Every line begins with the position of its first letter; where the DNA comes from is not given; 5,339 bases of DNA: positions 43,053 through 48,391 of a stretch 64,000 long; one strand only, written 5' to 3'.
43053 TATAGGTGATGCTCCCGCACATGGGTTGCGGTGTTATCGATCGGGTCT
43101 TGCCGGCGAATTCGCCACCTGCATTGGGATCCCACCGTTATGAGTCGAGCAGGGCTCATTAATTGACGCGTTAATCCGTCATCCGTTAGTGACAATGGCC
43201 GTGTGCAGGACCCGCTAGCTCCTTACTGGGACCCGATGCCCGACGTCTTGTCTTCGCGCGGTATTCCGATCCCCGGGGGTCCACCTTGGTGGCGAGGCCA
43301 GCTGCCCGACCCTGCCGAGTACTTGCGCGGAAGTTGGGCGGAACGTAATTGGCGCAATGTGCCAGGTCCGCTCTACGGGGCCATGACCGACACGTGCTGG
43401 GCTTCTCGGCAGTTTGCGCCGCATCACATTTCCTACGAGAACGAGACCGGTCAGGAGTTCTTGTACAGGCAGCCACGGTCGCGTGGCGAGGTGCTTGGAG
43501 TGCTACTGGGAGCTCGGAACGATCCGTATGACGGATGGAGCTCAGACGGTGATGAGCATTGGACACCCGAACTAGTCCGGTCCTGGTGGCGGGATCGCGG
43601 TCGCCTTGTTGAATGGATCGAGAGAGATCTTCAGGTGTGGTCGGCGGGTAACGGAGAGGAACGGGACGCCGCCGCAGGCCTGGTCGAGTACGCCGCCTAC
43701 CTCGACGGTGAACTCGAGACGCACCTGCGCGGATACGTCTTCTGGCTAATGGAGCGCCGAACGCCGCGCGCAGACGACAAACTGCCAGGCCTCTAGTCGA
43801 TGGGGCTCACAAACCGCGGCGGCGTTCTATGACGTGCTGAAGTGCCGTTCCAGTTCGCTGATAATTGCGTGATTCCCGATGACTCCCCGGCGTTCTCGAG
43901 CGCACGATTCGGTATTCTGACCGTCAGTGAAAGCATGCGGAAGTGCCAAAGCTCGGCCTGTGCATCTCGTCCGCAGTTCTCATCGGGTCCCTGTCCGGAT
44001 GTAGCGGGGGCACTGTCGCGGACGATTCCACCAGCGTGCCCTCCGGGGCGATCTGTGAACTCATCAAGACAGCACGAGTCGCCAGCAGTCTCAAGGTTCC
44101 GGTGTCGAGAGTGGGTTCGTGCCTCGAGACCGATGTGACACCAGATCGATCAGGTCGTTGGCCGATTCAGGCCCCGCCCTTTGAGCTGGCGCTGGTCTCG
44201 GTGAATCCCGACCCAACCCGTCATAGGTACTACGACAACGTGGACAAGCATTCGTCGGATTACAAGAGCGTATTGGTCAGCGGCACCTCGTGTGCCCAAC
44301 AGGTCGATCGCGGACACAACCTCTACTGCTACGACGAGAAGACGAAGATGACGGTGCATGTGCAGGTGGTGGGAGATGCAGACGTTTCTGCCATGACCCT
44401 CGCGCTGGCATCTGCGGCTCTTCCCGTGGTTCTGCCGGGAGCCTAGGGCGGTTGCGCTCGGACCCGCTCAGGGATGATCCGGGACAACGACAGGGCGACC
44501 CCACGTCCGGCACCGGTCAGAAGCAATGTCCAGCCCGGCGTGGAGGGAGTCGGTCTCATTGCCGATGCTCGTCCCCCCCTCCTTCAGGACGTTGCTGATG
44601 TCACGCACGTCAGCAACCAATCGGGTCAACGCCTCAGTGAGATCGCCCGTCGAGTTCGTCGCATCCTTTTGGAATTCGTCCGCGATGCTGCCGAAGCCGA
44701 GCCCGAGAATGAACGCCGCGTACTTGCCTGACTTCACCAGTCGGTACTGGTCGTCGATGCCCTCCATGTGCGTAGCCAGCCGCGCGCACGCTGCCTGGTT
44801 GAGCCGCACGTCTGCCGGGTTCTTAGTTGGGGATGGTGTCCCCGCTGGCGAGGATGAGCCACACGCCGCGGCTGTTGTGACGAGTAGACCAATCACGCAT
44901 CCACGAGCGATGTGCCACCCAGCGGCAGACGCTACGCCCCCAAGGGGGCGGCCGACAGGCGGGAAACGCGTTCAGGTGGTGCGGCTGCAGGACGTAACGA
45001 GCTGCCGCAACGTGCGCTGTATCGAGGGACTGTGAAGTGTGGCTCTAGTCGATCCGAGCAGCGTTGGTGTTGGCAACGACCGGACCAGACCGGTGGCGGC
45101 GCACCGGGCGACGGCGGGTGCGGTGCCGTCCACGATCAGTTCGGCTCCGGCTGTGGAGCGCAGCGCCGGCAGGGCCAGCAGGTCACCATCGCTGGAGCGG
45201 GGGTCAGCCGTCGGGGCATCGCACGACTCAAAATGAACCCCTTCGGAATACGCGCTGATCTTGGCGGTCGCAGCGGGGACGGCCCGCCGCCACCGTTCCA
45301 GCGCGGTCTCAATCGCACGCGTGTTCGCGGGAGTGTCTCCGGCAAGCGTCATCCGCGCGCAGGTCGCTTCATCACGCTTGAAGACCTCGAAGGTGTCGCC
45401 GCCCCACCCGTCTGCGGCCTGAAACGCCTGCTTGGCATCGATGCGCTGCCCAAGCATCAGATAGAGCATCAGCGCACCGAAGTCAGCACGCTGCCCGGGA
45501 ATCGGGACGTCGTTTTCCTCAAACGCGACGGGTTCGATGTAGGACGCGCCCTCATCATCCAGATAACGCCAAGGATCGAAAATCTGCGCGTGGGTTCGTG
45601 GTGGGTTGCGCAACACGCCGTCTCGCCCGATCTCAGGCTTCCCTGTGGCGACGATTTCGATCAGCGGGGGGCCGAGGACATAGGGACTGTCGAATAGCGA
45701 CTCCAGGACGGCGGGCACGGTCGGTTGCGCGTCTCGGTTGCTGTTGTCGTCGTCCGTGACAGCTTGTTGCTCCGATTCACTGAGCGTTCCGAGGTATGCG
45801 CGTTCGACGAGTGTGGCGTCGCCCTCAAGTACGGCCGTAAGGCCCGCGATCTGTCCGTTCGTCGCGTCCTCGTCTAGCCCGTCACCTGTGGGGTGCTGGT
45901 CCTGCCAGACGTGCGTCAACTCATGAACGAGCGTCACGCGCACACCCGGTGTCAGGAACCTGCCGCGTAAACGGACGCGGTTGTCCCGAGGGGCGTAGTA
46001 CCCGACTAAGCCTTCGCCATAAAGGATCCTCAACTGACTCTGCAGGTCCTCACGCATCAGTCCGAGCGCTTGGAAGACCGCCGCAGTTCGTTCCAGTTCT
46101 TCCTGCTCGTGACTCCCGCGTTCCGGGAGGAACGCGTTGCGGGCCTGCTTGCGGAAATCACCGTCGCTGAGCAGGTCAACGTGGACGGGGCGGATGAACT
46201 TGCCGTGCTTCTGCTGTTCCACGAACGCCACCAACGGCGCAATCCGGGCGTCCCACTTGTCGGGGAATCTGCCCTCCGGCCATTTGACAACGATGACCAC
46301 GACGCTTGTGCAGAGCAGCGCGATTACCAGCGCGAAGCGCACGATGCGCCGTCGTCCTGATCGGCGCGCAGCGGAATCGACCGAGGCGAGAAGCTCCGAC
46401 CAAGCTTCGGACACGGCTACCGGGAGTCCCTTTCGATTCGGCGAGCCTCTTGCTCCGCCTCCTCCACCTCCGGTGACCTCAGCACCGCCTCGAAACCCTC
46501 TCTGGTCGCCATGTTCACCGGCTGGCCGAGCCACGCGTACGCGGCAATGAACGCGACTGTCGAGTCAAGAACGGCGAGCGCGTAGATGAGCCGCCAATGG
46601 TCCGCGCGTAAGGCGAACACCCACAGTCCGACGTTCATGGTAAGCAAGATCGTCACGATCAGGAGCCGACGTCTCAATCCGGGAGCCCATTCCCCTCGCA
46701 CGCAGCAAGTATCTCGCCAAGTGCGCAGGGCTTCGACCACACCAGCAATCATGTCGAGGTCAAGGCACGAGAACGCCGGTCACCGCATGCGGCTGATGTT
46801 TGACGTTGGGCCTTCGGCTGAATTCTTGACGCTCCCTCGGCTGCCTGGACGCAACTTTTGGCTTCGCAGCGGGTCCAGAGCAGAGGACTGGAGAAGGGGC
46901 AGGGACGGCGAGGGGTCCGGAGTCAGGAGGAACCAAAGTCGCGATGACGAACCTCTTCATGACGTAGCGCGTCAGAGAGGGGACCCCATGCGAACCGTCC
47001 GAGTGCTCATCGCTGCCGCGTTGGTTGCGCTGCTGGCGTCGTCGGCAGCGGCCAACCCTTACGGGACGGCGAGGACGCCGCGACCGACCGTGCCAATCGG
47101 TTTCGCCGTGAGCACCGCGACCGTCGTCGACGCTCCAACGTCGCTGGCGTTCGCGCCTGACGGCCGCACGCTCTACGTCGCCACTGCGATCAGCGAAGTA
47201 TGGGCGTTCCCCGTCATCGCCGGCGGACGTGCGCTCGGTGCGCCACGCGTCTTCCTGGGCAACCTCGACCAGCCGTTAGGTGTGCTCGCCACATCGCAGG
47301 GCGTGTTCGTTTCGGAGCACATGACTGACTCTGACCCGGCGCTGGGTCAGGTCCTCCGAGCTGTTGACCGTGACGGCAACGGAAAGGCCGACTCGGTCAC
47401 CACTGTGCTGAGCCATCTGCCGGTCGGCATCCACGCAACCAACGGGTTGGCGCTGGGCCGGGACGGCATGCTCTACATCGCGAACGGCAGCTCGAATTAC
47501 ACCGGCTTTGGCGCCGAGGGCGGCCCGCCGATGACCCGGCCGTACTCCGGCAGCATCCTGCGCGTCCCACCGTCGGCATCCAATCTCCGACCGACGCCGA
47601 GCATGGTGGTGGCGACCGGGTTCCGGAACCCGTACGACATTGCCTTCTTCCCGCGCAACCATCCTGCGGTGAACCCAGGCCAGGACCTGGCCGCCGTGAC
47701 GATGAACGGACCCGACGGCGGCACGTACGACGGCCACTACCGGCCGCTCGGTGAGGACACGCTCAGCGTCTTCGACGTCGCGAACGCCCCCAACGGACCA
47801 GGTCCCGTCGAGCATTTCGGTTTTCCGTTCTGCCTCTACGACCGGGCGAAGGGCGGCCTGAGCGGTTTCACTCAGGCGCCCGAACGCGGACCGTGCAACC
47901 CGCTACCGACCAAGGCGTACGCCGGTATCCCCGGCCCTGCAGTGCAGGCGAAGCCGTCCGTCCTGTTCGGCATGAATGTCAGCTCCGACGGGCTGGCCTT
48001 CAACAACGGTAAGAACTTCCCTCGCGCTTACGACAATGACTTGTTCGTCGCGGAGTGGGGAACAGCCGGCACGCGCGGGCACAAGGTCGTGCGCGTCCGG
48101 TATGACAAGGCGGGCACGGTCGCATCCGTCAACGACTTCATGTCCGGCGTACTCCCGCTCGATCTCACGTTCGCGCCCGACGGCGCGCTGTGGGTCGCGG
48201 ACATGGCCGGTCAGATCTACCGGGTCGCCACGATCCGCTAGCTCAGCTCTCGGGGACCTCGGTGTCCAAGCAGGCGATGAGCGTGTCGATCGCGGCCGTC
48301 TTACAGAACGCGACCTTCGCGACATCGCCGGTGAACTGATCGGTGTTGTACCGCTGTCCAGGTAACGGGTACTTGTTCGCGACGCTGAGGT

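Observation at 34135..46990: Lower-GC ~12.5 kb accessory island beside tRNA-Met with no integrase and only uncharacterised genes: a candidate home for a novel system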

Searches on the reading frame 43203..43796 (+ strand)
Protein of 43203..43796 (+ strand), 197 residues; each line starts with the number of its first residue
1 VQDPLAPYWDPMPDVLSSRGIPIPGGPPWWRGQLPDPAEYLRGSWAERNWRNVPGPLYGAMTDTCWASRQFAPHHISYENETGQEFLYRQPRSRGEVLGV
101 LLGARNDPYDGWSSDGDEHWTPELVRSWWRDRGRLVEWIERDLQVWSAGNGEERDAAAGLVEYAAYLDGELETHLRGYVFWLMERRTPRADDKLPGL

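Call 7: search_protein_families(library=pfam, max_evalue=0.01, proteins=[window:43203-43796:+])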
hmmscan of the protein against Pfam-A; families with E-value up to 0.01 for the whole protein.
window:43203-43796:+ (197 aa): 0 families

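Call 8: search_protein_families(library=padloc, max_evalue=0.01, proteins=[window:43203-43796:+])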
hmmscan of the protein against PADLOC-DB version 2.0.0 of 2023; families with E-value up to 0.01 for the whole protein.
window:43203-43796:+ (197 aa): 0 families

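Call 11: search_protein_families(library=ncbifam, max_evalue=0.01, proteins=[window:43203-43796:+])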
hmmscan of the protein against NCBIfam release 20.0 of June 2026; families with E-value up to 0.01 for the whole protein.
window:43203-43796:+ (197 aa): 0 families

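Call 12: search_protein_families(library=phrogs, max_evalue=0.01, proteins=[window:43203-43796:+])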
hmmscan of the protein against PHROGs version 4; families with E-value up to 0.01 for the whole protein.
window:43203-43796:+ (197 aa): 0 families

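Call 86: search_dna_similar(query=window:43203-43796:+, collection=plasmids, mode=protein, max_rows=8, max_evalue=0.001)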
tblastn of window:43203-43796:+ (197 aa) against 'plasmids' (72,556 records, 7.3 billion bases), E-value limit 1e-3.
Records with a match: 15; places in all: 24; records where one place covers at least 80% of the query: 7.
Best place of each record, by identity: <60% 15.
By first word of the organism name: Streptomyces 11; Embleya 2; Kitasatospora 1; Hymenobacter 1.
By predicted mobility (MOB-suite, as given by PLSDB): mobilizable 9; non-mobilizable 6.
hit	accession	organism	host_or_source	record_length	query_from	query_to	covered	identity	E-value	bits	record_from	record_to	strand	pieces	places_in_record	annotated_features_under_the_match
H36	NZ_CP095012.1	Streptomyces sp. 2P-4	cell culture,mudflats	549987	8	197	96%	47.2%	7e-45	165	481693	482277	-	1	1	hypothetical protein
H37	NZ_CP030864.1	Streptomyces globosus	cell culture,environment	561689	8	197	96%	47.2%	1e-44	164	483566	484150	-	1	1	ferredoxin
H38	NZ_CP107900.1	Streptomyces sp. NBC_00464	-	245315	36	197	82%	46.0%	4e-39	148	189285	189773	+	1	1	hypothetical protein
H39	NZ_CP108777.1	Embleya sp. NBC_00896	-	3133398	8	197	96%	38.3%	2e-26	112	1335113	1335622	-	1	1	none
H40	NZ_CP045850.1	Streptomyces clavuligerus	pure culture single spore ...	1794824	36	197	82%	44.2%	3e-35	137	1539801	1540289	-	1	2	none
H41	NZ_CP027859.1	Streptomyces clavuligerus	Cell culture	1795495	36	197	82%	44.2%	3e-35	137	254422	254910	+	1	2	none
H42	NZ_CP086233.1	Streptomyces clavuligerus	whole organism,soil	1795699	36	197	82%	44.2%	3e-35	137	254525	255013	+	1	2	none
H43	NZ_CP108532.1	Streptomyces sp. NBC_01220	-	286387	43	197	79%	45.7%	4e-35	137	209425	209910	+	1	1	ferredoxin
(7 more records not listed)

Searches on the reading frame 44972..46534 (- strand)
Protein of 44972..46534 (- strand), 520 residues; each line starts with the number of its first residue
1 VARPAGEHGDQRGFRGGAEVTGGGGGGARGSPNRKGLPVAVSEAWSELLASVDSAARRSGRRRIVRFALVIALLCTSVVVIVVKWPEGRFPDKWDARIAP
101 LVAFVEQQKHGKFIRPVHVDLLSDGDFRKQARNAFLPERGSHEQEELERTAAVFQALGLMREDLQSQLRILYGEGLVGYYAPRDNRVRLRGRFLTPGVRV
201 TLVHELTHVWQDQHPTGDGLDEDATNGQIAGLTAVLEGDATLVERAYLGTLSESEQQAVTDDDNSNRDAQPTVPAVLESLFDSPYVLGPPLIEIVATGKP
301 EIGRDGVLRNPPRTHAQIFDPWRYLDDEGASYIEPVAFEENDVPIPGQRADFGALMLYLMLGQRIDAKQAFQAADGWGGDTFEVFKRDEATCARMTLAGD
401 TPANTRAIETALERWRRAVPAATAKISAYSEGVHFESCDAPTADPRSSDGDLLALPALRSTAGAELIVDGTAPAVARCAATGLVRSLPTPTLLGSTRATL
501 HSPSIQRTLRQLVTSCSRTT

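Call 7: search_protein_families(library=pfam, max_evalue=0.01, proteins=[window:44972-46534:-])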
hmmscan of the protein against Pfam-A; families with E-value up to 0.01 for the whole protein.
window:44972-46534:- (520 aa): 1 family
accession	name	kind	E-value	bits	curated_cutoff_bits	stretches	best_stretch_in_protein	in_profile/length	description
PF20573.4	DUF6782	-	1.1e-08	35.1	27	1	147-261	35-151/241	Putative metallopeptidase family (DUF6782)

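Call 8: search_protein_families(library=padloc, max_evalue=0.01, proteins=[window:44972-46534:-])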
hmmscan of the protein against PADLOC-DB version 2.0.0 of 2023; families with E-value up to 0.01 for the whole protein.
window:44972-46534:- (520 aa): 0 families

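Call 11: search_protein_families(library=ncbifam, max_evalue=0.01, proteins=[window:44972-46534:-])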
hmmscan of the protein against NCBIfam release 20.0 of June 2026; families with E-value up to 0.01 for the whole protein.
window:44972-46534:- (520 aa): 1 family
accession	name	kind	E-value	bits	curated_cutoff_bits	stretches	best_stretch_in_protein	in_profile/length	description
NF038145.1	Hvo_1808_fam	equivalog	3.7e-22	79.2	200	1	102-330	36-261/432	Hvo_1808 family surface protein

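Call 12: search_protein_families(library=phrogs, max_evalue=0.01, proteins=[window:44972-46534:-])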
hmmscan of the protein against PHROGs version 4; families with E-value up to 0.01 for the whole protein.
window:44972-46534:- (520 aa): 0 families

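Call 85: search_dna_similar(query=window:44972-46414:-, collection=plasmids, mode=protein, max_rows=8)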
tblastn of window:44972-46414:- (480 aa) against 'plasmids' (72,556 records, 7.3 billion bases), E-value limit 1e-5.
Records with a match: 2; places in all: 2; records where one place covers at least 80% of the query: 0.
Best place of each record, by identity: <60% 2.
By first word of the organism name: Halomarina 1; Salinibaculum 1.
By predicted mobility (MOB-suite, as given by PLSDB): non-mobilizable 2.
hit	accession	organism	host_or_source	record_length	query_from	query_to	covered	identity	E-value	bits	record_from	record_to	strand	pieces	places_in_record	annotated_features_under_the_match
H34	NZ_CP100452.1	Halomarina sp. BCD28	cell culture,sediment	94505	55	281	47%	26.9%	5e-8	63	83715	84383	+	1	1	Hvo_1808 family surface protein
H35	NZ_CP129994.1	Salinibaculum sp. KK48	cell culture,sediment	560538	55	279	47%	26.4%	2e-9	68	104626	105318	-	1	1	Hvo_1808 family surface protein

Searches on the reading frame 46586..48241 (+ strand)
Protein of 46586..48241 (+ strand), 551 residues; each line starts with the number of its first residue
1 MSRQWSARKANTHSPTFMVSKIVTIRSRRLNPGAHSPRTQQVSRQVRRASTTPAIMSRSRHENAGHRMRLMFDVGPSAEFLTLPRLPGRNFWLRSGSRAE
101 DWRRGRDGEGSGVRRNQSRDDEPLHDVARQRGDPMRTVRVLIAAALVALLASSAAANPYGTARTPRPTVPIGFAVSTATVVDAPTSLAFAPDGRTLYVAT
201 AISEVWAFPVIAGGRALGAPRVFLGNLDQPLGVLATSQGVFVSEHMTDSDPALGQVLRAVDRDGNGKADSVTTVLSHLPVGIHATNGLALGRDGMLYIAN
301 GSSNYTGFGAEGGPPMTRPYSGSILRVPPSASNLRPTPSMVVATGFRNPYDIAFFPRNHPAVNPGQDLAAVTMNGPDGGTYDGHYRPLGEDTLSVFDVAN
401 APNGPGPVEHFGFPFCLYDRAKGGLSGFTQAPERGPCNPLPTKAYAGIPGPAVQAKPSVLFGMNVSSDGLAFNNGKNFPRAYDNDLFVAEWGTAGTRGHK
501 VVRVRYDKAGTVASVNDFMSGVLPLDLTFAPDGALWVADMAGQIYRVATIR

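Call 9: search_protein_families(library=pfam, max_evalue=0.001, proteins=[window:46586-48241:+])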
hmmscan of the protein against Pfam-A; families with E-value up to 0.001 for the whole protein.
window:46586-48241:+ (551 aa): 3 families
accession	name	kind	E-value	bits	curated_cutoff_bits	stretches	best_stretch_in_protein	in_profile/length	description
PF23500.1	DUF7133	-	1.2e-12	48.3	27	1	221-304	77-154/385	Domain of unknown function (DUF7133)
PF07995.17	GSDH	-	2e-05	24.5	25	0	455-543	243-329/332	Glucose / Sorbosone dehydrogenase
PF08450.18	SGL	-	0.00024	21.3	26.3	0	181-224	133-177/246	SMP-30/Gluconolactonase/LRE-like region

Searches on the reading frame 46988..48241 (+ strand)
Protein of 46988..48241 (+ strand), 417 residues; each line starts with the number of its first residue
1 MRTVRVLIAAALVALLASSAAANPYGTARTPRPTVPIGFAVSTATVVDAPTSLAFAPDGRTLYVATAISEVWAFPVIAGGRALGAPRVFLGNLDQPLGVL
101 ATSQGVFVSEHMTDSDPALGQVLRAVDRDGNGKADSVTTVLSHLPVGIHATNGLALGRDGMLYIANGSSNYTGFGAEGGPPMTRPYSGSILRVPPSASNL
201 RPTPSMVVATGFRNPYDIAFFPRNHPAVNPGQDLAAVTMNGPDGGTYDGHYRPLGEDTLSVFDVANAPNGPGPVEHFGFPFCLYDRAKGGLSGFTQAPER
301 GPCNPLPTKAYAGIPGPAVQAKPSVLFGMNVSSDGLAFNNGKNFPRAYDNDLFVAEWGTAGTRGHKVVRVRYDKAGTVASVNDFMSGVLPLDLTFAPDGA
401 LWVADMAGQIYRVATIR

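Call 47: find_homologous_proteins(query=window:46988-48241:+)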
Query window:46988-48241:+ (417 aa): 288 proteins with E <= 0.001 among 8000 candidates; the best 120 are listed.
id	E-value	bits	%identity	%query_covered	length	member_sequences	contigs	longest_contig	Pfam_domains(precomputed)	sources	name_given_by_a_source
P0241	4.8e-277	937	100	100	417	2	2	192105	PF23500.2,PF07995.18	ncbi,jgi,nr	ncbi:MAG: hypothetical protein QOG53_3624 [Frankiales bacterium]|jgi:glucose/arabinose dehydrogenase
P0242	1.6e-180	619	68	100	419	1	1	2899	PF23500.2,PF07995.18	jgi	jgi:glucose/arabinose dehydrogenase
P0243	1.1e-171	589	72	88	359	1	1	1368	PF23500.2,PF07995.18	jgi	jgi:hypothetical protein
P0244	1.5e-148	513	74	73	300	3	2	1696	PF23500.2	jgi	jgi:glucose/arabinose dehydrogenase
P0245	5.5e-145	502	60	100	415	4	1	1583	PF23500.2,PF07995.18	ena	-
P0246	3.4e-144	499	61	92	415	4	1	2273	PF23500.2,PF22807.3,PF07995.18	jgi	-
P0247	9.3e-144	497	60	98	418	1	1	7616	PF23500.2,PF22807.3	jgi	jgi:glucose/arabinose dehydrogenase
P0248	3.6e-143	496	58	99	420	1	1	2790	PF23500.2,PF22807.3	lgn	-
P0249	5.1e-143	495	58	100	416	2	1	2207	PF23500.2,PF22807.3,PF07995.18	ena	-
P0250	5.1e-143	495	59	96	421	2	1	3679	PF23500.2,PF22807.3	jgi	-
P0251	1.9e-142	493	60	95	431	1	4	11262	PF23500.2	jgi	jgi:glucose/arabinose dehydrogenase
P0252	8.1e-142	491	58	100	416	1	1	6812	PF23500.2,PF22807.3,PF01436.28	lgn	-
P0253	1.4e-141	490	58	100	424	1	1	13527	PF23500.2,PF22807.3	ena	-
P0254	2.2e-141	490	58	99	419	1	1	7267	PF23500.2,PF22807.3,PF07995.18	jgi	-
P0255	2.2e-141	490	59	99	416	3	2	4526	PF23500.2,PF22807.3,PF07995.18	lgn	-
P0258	1.3e-140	487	58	100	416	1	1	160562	PF23500.2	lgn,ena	-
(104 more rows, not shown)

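Call 49: find_encoding_contigs(protein=P0242, flank=10000, max_places=3)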
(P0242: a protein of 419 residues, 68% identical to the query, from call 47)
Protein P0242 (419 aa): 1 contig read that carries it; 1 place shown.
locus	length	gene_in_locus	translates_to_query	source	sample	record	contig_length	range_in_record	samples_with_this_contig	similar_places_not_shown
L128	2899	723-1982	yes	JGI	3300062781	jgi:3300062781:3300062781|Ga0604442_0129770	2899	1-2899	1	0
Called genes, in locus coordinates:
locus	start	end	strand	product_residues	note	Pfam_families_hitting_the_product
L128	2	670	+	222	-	?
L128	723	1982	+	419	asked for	PF23500:DUF7133, PF07995:GSDH (faint)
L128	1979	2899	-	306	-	?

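Call 50: find_encoding_contigs(protein=P0258, flank=10000, max_places=2)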
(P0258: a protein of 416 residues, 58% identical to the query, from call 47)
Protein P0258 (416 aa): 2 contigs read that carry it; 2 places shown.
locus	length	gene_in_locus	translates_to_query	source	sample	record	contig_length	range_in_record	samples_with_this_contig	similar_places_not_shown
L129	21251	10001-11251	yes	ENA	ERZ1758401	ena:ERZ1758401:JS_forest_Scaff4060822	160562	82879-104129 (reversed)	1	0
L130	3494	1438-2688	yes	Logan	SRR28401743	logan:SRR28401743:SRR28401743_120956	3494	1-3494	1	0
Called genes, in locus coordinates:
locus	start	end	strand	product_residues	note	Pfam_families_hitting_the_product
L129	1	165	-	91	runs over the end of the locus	-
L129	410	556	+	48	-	-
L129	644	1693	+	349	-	PF18152:DAHP_snth_FXD, PF00793:DAHP_synth_1, PF03102:NeuB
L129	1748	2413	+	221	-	PF00072:Response_reg, PF00486:Trans_reg_C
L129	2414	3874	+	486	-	PF00672:HAMP, PF00512:HisKA, PF02518:HATPase_c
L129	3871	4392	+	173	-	-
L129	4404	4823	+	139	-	PF11969:DcpS_C, PF01230:HIT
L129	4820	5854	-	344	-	PF00155:Aminotran_1_2, PF01212:Beta_elim_lyase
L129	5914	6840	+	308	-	PF00892:EamA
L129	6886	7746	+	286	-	PF03631:Virul_fac_BrkB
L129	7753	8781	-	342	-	PF00365:PFK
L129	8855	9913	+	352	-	PF03330:DPBB_1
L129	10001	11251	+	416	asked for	PF23500:DUF7133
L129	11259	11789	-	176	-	-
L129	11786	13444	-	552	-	PF02776:TPP_enzyme_N, PF00205:TPP_enzyme_M, PF02775:TPP_enzyme_C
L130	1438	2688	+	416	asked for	PF23500:DUF7133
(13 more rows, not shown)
